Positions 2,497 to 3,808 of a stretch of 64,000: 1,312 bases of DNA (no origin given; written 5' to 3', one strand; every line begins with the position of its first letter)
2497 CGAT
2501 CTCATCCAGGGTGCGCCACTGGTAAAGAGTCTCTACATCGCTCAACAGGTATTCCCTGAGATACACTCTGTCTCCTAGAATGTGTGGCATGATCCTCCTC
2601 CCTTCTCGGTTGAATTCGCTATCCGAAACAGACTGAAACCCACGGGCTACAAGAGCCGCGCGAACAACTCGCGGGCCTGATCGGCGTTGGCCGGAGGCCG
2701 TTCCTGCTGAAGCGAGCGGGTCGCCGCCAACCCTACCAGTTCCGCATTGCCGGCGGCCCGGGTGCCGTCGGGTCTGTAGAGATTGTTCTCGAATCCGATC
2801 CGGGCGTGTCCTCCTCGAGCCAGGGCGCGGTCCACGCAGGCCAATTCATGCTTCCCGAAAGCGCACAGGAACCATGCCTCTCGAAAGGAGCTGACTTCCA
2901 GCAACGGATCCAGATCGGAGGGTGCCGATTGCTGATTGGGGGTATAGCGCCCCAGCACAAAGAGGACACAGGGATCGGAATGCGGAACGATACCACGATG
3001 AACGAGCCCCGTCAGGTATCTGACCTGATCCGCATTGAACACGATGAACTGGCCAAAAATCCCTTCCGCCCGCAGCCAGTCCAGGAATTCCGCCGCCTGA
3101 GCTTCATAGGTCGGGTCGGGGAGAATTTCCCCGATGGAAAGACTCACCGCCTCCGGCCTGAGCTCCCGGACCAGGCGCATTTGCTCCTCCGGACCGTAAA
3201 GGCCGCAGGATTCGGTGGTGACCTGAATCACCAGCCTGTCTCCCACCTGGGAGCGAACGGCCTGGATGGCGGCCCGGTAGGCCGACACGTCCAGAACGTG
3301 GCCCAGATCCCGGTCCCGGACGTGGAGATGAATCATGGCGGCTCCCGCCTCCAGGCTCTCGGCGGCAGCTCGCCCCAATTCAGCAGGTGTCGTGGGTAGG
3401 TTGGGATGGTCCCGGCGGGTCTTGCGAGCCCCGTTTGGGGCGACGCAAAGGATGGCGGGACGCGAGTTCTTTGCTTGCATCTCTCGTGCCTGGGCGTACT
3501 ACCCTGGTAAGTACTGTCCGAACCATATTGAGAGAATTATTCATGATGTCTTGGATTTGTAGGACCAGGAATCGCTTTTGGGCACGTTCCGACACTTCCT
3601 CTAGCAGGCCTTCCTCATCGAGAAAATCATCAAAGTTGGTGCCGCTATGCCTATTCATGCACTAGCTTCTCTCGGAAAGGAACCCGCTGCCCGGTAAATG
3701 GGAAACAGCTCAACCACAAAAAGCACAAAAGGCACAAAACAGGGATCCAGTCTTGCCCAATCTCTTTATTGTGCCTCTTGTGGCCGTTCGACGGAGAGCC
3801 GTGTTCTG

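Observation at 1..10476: Nine-gene minus-strand operon combining hydantoinase/oxoprolinase, D-aminoacylase, BKACE, DapA-like lyase, GNAT, AKR and MlrC-like peptidase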

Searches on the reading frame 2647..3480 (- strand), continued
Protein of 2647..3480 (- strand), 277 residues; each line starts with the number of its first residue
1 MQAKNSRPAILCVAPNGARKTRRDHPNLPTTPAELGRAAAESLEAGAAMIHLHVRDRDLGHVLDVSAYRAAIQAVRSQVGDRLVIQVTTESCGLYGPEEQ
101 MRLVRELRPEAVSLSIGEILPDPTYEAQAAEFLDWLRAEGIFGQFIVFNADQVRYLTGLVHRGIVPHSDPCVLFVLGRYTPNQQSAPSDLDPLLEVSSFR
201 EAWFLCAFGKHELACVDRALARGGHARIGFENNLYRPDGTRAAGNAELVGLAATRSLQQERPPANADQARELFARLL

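Call 38: search_solved_structures(query=window:2647-3480:-, show_alignments=1)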
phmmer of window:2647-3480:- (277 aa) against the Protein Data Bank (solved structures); distinct sequences matched with E-value up to 0.001: 13.
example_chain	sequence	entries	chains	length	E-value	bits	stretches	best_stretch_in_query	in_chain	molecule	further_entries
2y7d_A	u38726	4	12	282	2e-29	105.8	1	6-274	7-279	3-KETO-5-AMINOHEXANOATE CLEAVAGE ENZYME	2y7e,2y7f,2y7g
3no5_A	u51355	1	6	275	3.4e-23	85.4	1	6-273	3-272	Uncharacterized protein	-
3chv_A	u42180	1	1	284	2.2e-22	82.7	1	5-273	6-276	Prokaryotic domain of unknown function (DUF849) with a TIM barrel fold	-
3fa5_A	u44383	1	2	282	2.3e-22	82.7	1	6-273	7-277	protein of unknown function (DUF849)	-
9zsc_A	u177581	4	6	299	4.9e-20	75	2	7-99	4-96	3-keto-5-aminohexanoate cleavage protein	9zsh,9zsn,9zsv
3lot_A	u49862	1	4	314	1.1e-17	67.3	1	10-118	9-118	uncharacterized protein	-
3c6c_A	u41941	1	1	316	1.7e-15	60.1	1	6-94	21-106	3-keto-5-aminohexanoate cleavage enzyme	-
3e02_A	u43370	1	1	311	1.9e-15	60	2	4-124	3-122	uncharacterized protein DUF849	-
3e49_A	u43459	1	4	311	2.8e-15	59.4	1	5-119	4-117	uncharacterized protein DUF849 with a TIM barrel fold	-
8rio_A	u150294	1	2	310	8.4e-15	57.8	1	6-118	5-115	3-keto-5-aminohexanoate cleavage protein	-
8rip_A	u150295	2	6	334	1e-14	57.6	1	5-118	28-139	3-keto-5-aminohexanoate cleavage protein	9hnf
5zmy_A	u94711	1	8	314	1.3e-11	47.5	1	18-102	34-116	Cis-epoxysuccinate hydrolase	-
5zmu_A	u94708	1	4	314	1.3e-11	47.4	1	18-102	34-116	Cis-epoxysuccinate hydrolase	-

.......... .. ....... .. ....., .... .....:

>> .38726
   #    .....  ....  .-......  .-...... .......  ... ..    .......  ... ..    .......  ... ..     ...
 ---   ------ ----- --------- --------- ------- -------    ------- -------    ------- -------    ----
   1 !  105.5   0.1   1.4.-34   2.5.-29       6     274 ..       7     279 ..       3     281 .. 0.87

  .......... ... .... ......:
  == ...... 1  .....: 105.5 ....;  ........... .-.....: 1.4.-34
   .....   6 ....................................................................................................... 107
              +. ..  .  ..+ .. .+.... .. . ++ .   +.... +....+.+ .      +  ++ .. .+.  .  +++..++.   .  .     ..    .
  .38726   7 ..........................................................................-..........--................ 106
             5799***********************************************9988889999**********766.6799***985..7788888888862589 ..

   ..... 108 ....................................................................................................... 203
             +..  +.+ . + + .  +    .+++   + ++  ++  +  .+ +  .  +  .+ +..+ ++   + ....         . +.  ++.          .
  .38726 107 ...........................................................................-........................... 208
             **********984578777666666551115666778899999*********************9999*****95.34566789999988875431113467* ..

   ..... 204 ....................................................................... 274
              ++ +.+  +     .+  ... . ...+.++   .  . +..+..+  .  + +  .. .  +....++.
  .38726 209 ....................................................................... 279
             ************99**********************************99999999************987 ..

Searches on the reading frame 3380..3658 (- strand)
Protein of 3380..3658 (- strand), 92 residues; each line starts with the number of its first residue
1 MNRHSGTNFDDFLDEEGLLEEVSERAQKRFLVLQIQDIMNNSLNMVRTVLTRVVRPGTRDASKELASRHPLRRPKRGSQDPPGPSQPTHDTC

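Call 9: search_protein_families(library=ncbifam, proteins=[window:3380-3658:-], max_evalue=0.00001)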
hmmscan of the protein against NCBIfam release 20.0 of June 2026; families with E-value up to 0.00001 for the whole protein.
window:3380-3658:- (92 aa): 0 families

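Call 51: search_protein_families(library=pfam, proteins=[window:3380-3658:-], max_evalue=0.001)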
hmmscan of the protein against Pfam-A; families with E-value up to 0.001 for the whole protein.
window:3380-3658:- (92 aa): 0 families
